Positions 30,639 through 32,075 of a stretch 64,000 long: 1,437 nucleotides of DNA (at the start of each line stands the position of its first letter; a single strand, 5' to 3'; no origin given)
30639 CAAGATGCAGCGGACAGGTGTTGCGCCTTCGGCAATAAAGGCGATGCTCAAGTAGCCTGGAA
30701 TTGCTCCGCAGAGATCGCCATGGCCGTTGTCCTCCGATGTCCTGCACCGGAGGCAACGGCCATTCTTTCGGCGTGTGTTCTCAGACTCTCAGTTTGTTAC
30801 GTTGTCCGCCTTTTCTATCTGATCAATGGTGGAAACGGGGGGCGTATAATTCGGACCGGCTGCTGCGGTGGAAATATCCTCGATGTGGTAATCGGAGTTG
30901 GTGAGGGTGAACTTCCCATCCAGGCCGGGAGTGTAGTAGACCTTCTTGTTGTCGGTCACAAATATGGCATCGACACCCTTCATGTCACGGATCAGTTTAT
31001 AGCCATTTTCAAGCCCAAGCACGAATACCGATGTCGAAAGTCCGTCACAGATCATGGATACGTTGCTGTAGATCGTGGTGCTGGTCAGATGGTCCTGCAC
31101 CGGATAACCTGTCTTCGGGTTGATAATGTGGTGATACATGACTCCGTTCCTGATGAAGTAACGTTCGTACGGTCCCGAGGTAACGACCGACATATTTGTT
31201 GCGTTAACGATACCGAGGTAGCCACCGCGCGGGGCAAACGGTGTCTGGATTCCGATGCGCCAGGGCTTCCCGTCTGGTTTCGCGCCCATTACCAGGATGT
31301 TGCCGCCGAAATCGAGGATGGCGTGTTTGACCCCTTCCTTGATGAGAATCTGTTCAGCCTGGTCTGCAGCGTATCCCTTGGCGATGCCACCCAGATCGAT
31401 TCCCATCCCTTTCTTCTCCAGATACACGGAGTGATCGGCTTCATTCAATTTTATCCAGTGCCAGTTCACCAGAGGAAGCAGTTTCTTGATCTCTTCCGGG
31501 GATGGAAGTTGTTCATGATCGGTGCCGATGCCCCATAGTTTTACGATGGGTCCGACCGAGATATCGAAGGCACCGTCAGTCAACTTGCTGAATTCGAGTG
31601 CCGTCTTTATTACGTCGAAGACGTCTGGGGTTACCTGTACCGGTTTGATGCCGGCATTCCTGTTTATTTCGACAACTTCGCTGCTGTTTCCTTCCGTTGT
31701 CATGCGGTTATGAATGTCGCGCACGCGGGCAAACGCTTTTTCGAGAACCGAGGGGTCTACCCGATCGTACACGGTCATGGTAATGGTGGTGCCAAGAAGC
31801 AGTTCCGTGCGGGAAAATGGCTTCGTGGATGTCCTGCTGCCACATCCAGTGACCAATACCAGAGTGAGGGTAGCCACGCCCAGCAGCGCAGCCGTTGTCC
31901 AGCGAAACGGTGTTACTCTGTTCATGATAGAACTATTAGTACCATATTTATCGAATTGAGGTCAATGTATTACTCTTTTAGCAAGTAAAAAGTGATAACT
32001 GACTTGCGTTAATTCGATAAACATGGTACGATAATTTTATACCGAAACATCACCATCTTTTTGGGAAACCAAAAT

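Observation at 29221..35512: FLEET-like flavinylation / electron-transfer locus with non-canonical parts in an apparent diderm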

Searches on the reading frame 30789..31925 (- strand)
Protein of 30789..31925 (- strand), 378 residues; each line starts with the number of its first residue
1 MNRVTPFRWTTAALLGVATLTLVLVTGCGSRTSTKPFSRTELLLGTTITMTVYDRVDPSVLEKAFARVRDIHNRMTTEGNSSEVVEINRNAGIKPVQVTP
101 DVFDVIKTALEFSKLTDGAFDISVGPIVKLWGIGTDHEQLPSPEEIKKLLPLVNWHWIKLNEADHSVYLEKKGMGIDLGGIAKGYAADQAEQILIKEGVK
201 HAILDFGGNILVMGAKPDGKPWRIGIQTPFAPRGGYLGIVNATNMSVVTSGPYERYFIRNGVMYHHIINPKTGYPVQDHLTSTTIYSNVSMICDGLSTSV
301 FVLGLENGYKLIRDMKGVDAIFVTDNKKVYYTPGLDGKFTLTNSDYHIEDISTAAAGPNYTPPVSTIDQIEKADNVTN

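Call 3: search_protein_families(library=pfam, proteins=[window:30789-31925:-], max_evalue=0.01)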
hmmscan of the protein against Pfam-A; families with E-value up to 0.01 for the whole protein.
window:30789-31925:- (378 aa): 1 family
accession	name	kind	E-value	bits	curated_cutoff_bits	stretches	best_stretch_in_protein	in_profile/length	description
PF02424.20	ApbE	-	8.1e-95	317.8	25.6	1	44-322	1-266/266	ApbE family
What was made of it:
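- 30789..31925 (-): FmnB/ApbE-type FAD:protein FMN transferase, a lipoprotein (LVTGC). Pfam ApbE, E = 8e-95 (call 3).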

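Call 4: search_protein_families(library=ncbifam, proteins=[window:30789-31925:-], max_evalue=0.01)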
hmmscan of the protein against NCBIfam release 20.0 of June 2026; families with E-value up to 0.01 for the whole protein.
window:30789-31925:- (378 aa): 1 family
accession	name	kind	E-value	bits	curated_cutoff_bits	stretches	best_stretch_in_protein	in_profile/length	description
NF007774.0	PRK10461.1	equivalog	1.1e-45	156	498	1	22-327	14-331/351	FAD:protein FMN transferase ApbE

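Call 83: search_solved_structures(query=window:30789-31925:-, max_evalue=1e-10, show_alignments=2)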
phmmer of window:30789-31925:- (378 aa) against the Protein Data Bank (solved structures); distinct sequences matched with E-value up to 1e-10: 13.
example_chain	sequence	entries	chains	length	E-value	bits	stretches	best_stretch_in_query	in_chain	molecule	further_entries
7esa_A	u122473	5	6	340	5.6e-93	315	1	33-350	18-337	FAD:protein FMN transferase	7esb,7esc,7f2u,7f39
4ifu_A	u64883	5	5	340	2.2e-57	197.8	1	28-340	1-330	FAD:protein FMN transferase | Thiamine biosynthesis lipoprotein ApbE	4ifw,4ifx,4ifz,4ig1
4xdt_A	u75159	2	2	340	4.7e-57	196.8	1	28-340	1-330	FAD:protein FMN transferase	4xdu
4xdr_A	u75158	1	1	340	2.9e-56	194.2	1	28-340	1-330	FAD:protein FMN transferase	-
7mgt_A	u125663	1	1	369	6.7e-56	193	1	29-340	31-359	FAD:protein FMN transferase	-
1vrm_A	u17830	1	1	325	2.2e-44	155.1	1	31-320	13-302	hypothetical protein TM1553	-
6nxi_A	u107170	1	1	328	1.9e-42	148.7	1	57-312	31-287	FAD:protein FMN transferase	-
6nxj_A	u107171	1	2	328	4.8e-41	144.1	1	57-312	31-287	FAD:protein FMN transferase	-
4xgw_A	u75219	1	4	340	1.4e-40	142.5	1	74-325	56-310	FAD:protein FMN transferase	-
4xgx_A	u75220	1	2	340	2.8e-40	141.5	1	73-325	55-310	FAD:protein FMN transferase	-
2o18_A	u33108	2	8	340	5e-40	140.7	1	74-325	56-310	Thiamine biosynthesis lipoprotein apbE | FAD:protein FMN transferase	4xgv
3pnd_A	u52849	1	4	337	9.2e-40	139.9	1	75-320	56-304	Thiamine biosynthesis lipoprotein ApbE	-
5mgy_H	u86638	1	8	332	2.4e-37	131.9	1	70-330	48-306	FAD:protein FMN transferase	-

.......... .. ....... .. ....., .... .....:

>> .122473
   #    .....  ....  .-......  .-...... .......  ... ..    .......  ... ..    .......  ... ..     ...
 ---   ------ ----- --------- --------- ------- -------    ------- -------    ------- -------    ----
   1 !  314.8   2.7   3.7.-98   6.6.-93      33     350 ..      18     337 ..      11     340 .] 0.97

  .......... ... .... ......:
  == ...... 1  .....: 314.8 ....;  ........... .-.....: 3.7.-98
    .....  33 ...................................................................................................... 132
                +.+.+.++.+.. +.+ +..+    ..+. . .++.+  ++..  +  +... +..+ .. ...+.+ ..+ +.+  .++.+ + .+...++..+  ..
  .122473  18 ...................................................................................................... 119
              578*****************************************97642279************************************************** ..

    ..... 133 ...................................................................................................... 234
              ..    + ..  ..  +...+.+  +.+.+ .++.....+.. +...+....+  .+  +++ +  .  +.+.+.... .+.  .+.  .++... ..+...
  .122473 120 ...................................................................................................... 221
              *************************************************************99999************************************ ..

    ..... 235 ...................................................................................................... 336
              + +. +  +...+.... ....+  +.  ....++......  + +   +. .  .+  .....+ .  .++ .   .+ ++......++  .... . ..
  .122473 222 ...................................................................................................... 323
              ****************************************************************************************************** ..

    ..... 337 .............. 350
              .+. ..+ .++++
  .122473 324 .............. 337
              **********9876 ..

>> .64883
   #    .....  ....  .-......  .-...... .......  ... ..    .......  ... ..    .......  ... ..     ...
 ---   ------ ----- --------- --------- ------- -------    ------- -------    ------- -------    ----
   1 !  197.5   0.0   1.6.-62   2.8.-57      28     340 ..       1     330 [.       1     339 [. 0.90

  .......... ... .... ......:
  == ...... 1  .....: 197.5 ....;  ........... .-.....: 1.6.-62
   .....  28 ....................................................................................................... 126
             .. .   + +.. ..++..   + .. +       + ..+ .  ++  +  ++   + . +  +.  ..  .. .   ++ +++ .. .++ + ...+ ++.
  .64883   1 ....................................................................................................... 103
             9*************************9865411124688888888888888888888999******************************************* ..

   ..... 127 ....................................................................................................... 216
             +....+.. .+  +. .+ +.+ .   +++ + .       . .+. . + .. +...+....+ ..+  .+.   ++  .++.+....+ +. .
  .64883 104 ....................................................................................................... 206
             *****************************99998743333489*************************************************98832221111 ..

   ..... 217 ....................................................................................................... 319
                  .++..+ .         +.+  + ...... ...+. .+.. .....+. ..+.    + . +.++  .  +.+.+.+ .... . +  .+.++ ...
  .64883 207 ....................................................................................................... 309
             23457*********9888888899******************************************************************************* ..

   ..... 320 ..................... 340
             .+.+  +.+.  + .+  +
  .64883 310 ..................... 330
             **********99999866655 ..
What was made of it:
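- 30789..31925 (-): The best solved relative is L. monocytogenes FmnB 7esa at 5.6e-93, ahead of T. pallidum Ftp 4ifu at 2e-57 (call 83).
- Closest known: Treponema pallidum Ftp. Same: The proteins are homologous (4ifu, 2e-57; call 83).
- Closest known: Treponema pallidum Ftp. Different: The window protein is markedly closer to Listeria FmnB (315 against 198 bits, call 83).
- The FmnB here is nearer to experimentally characterised L. monocytogenes FmnB (7esa, 315 bits) than to T. pallidum Ftp (198 bits) (call 83). The FmnB is of the FLEET type, not the Ftp type (call 83).
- Tried and rejected: FAD-pyrophosphatase versus FMN-transferase residue of Ftp/ApbE: I tried to read it off the PDB alignments but could not map it reliably, so I dropped it (call 83).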
